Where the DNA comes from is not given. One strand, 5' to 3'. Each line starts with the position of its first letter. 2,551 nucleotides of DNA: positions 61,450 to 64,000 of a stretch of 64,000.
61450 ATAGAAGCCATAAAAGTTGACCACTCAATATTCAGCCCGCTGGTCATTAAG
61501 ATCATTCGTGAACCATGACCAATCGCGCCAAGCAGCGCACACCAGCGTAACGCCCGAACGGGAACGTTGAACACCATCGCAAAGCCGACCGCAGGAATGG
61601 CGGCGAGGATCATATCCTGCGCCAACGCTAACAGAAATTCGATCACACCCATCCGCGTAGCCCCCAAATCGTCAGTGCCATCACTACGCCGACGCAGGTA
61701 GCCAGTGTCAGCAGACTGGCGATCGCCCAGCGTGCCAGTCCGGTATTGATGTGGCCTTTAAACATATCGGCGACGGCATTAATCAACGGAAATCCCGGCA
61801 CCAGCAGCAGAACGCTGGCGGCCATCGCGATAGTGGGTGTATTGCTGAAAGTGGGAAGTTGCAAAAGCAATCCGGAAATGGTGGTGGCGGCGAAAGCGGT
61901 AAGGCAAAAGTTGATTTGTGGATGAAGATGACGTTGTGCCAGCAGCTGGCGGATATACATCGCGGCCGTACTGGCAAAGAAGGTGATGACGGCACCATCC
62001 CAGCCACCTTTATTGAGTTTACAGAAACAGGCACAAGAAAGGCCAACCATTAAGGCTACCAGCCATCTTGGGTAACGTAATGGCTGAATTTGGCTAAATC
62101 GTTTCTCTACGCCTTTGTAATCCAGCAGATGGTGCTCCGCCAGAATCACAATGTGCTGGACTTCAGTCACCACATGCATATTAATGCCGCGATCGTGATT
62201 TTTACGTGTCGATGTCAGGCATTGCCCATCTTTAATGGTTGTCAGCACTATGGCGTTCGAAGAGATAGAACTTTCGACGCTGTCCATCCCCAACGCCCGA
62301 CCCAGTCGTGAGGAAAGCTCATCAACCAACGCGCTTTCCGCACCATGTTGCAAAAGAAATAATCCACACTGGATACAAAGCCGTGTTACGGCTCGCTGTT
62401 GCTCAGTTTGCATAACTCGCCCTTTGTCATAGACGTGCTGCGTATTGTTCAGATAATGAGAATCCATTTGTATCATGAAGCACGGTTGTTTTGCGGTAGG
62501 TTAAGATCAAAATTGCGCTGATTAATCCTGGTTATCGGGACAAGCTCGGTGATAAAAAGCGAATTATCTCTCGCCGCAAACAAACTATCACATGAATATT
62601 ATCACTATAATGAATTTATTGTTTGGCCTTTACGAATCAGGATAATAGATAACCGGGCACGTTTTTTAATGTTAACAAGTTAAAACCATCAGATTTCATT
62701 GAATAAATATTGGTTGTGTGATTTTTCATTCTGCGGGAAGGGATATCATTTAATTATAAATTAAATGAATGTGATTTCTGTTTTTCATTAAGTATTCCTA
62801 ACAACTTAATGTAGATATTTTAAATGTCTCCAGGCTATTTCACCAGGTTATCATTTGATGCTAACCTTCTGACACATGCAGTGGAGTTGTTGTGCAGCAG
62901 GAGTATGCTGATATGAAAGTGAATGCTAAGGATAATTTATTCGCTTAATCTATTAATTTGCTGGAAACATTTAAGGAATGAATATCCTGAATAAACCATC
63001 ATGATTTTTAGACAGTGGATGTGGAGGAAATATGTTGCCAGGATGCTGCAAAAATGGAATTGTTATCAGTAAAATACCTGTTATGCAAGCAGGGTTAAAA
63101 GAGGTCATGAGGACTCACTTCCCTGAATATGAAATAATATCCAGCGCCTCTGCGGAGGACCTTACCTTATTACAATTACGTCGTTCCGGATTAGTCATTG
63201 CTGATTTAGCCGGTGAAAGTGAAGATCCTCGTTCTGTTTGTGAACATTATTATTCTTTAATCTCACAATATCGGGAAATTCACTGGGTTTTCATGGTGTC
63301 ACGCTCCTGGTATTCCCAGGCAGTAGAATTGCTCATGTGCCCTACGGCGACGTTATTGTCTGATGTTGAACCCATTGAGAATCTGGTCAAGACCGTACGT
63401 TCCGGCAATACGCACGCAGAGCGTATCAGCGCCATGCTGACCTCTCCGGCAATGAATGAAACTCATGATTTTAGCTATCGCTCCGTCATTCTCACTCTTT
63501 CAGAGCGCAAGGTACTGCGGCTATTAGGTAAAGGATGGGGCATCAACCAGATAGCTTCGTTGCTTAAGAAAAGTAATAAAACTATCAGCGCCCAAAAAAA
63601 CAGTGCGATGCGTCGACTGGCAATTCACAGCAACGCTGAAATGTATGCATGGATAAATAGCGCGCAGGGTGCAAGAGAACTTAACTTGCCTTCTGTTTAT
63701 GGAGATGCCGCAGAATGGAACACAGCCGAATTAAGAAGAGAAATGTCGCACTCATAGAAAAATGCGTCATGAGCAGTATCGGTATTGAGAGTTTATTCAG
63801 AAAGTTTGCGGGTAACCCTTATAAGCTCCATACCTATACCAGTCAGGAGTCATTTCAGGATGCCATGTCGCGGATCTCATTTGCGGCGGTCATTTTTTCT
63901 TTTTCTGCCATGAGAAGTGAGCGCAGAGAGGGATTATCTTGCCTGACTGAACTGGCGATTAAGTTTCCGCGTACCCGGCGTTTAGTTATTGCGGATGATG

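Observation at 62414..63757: Long AT-rich leader of yjjQ and frame-shifted overlap of yjjQ with bglJ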

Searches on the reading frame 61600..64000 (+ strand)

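Call 26: search_protein_families(library=pfam, proteins=[L001:3616-4290:+], max_evalue=0.01)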
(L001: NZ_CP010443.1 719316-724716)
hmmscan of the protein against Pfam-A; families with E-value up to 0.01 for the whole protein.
L001:3616-4290:+ (225 aa): 4 families
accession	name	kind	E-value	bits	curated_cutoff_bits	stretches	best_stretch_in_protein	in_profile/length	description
PF00196.25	GerE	-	1.3e-12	47.5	23.5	1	152-203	2-53/57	Bacterial regulatory proteins, luxR family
PF04545.22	Sigma70_r4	-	0.0041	17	24.1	1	152-195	4-48/50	Sigma-70, region 4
PF13936.12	HTH_38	-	0.0046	17.1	27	1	152-184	4-37/44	Helix-turn-helix domain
PF08281.18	Sigma70_r4_2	-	0.0062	16.6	25.7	0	151-195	9-54/54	Sigma-70, region 4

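Call 27: search_protein_families(library=ncbifam, proteins=[L001:3616-4290:+], max_evalue=0.001)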
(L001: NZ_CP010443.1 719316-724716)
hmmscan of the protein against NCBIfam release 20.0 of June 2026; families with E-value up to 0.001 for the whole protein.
L001:3616-4290:+ (225 aa): 19 families
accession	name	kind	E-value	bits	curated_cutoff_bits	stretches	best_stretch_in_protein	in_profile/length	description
NF008548.0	PRK11475.1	equivalog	2.5e-115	383.2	176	1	19-225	1-207/207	DNA-binding transcriptional activator BglJ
NF008098.0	PRK10840.1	equivalog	8.4e-12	45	235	1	138-205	138-203/216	response regulator transcription factor RcsB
NF011896.0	PRK15369.1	equivalog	1.7e-09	37.6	242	1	147-208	144-205/211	two component system response regulator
NF007403.0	PRK09935.1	equivalog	1.9e-08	34.1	271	1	149-207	146-204/210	fimbria biosynthesis transcriptional regulator FimZ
NF052445.1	RespRegMctR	equivalog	7.1e-08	32.1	300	1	139-205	131-197/205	two-component system response regulator MctR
NF040749.1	tetrathio_RR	equivalog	1.9e-07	31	290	1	126-206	106-187/191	tetrathionate respiration response regulator TtrR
NF047785.1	respo_reg_MadR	equivalog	1.1e-06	28.2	300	1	148-202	144-198/209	MadR family response regulator transcription factor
NF041232.1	BagY_FevT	exception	8.2e-06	24.9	700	1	147-203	291-347/367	LuxR family transcriptional regulator BagY/FevT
NF007685.0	PRK10360.1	equivalog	1.2e-05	25.2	258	1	148-203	133-188/196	response regulator transcription factor UhpA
NF047608.1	LIC13292_fam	subfamily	2.7e-05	24.3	200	1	152-197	102-147/166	LIC13292 family transcriptional regulator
TIGR03541.1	reg_near_HchA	equivalog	3.6e-05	23.4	215.6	1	137-204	156-223/232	PA1136 family autoinducer-binding transcriptional regulator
NF007018.1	PRK09483.1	equivalog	3.8e-05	23.4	280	1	148-206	144-202/217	UvrY/SirA/GacA family response regulator transcription factor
NF003420.0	PRK04841.1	equivalog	5.5e-05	21.4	537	1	152-213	838-899/903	HTH-type transcriptional regulator MalT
NF011940.0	PRK15411.1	equivalog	7.9e-05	22.5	162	1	150-195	135-180/207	transcriptional regulator RcsA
NF006900.1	PRK09390.1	equivalog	0.0001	21.9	255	1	123-203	112-193/203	response regulator FixJ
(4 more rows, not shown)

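Call 30: find_related_loci(query=L001:3616-4290:+, collection=genome_contigs, flank=3000)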
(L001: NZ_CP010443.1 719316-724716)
Query L001:3616-4290:+ (225 aa) in genome_contigs; peptide patterns used: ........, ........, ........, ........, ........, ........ (x = any residue, [..] = any of these).
89 stretches matched a pattern; 30 encode a relative of the query (tblastn E <= 1e-3); 30 distinct loci.
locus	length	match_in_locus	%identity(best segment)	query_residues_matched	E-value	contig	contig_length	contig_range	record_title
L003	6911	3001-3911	99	1-225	7e-152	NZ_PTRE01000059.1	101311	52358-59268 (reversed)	Escherichia sp. MOD1-EC7003 MOD1-EC7003_59_length_101311_cov_119, whole genome shotgun sequence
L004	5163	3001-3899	96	1-225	2e-148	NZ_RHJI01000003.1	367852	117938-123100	Escherichia sp. E1V33 1V33_3_consensus, whole genome shotgun sequence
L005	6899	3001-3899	95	1-225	4e-145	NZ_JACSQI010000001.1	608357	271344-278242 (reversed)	Escherichia whittamii strain Sa2BVA5 NODE_1_length_608357_cov_8.774854, whole genome shotgun sequence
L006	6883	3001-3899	94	1-225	8e-145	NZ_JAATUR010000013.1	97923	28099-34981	Escherichia coli strain SCPM-O-B-8794 13length=97923, whole genome shotgun sequence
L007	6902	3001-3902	67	3-223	2e-96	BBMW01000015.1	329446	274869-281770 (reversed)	Citrobacter werkmanii NBRC 105721 DNA, contig: CIWKM15, whole genome shotgun sequence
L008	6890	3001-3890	67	3-219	7e-96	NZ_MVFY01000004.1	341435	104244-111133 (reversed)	Citrobacter portucalensis strain A60 A60_S7_L001_NODE_4_length_341435_cov_21.5208, whole genome shotgun sequence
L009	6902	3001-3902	66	4-223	2e-95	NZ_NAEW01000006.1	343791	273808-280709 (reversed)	Citrobacter braakii strain ATCC 51113 CbraakiiATCC_L001_NODE_6_length_343791__28.3533, whole genome shotgun sequence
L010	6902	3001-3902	66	4-223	3e-94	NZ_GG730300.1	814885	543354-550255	Citrobacter youngae ATCC 29220 Scfld1, whole genome shotgun sequence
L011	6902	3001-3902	65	3-223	7e-94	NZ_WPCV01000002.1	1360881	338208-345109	Citrobacter sp. On2M On2M_2, whole genome shotgun sequence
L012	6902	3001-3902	65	4-223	9e-92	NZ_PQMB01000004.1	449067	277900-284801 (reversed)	Citrobacter amalonaticus strain S646 scaffold4.1, whole genome shotgun sequence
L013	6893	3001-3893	66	8-220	1e-90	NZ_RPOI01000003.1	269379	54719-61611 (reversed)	Citrobacter youngae strain CCUG 30791 citrobacter_youngae_CCUG30791T_0000003, whole genome shotgun sequence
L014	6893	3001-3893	65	1-220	6e-91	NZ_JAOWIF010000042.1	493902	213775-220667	Citrobacter sp. Cu233 235, whole genome shotgun sequence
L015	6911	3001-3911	68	5-223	6e-91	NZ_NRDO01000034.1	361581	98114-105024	Citrobacter sp. NCU1 contig_34, whole genome shotgun sequence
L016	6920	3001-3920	65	8-223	2e-90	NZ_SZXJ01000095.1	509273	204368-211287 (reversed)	Citrobacter sp. wls619 contig29, whole genome shotgun sequence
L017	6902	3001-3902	62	7-223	1e-89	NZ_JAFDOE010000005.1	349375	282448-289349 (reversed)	Citrobacter sp. FP75 contig5, whole genome shotgun sequence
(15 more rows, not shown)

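Call 47: search_solved_structures(query=A1, max_evalue=0.01, show_alignments=2)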
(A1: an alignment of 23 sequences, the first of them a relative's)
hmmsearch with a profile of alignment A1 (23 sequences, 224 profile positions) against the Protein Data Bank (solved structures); distinct sequences matched with E-value up to 0.01: 24.
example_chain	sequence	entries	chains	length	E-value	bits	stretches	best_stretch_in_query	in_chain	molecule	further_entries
5o8y_A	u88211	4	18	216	4.2e-15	59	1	40-204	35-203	Transcriptional regulatory protein RcsB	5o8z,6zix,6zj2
6eo2_A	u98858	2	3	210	4.3e-15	59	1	40-204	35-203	Transcriptional regulatory protein RcsB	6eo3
5vxn_A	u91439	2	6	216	4.6e-15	58.9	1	40-204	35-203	Transcriptional regulatory protein RcsB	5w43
1p4w_A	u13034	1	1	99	7e-12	48.5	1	150-204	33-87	rcsB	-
6jqs_A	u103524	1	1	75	1.7e-07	34.1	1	150-198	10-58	DNA-binding response regulator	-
2jpc_A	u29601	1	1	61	2.5e-07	33.6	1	156-207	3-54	SsrB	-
7ve4_A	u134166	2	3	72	8.1e-07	31.9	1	150-198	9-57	DNA-binding response regulator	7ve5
7ve6_A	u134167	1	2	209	8.3e-07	31.9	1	68-198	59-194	Response regulator protein VraR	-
4yn8_A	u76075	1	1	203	8.3e-07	31.9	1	90-206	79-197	Response regulator ChrA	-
4gvp_A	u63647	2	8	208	9e-07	31.8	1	69-198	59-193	Response regulator protein vraR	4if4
2rnj_A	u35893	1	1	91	1.2e-06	31.3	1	150-198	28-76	Response regulator protein vraR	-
3clo_A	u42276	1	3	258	3e-06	30.1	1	147-209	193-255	Transcriptional regulator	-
7vim_A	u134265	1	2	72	4.2e-05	26.3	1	152-206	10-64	Protein EsrB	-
4wt0_B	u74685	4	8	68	8.5e-05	25.3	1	152-198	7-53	Response regulator receiver domain protein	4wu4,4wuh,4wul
5hev_A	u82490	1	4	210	8.8e-05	25.3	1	149-197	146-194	Response regulator protein VraR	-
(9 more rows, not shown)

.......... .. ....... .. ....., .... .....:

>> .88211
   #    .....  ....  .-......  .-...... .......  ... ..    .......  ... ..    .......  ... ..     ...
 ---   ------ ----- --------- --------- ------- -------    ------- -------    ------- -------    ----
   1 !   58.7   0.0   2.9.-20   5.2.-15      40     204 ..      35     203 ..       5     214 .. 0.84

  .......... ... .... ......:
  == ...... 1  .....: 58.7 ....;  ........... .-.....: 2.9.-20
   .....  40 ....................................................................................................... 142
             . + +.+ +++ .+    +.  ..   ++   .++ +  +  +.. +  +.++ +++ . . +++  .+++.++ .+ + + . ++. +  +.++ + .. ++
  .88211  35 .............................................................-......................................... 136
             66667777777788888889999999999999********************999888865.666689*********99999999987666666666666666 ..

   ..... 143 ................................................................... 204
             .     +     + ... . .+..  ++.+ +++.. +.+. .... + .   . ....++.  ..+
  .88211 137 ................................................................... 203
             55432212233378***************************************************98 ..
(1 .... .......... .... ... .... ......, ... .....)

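Call 55: predict_structure(alignment_id=A1)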
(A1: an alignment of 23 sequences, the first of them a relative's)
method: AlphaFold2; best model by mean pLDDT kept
length: 225 residues; sequences in the alignment: 23
mean_pLDDT: 73.0   pTM: 0.54
mean pLDDT of the five models: 73.0, 72.0, 63.5, 63.4, 49.8
residues with pLDDT >= 90: 19; 70-90: 141; 50-70: 32; < 50: 33
segments of 3 or more residues with pLDDT < 50: 1-4, 17-21, 135-145, 213-225
pLDDT, mean of each block of 10 residues (from residue 1): 61 66 73 83 86 89 72 78 82 77 65 78 82 51 47 80 83 90 90 79 72 44 29
secondary structure, 60 per line:
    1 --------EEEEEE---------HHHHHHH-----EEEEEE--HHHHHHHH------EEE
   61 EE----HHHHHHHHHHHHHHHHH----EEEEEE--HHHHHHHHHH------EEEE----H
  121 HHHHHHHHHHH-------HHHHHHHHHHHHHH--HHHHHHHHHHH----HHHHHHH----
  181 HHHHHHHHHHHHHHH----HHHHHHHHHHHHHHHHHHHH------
elements in order: E9-14 H24-30 E36-41 H44-51 E58-62 H67-83 E88-93 H96-105 E112-115 H120-131 H139-152 H155-165 H170-176 H181-195 H200-219
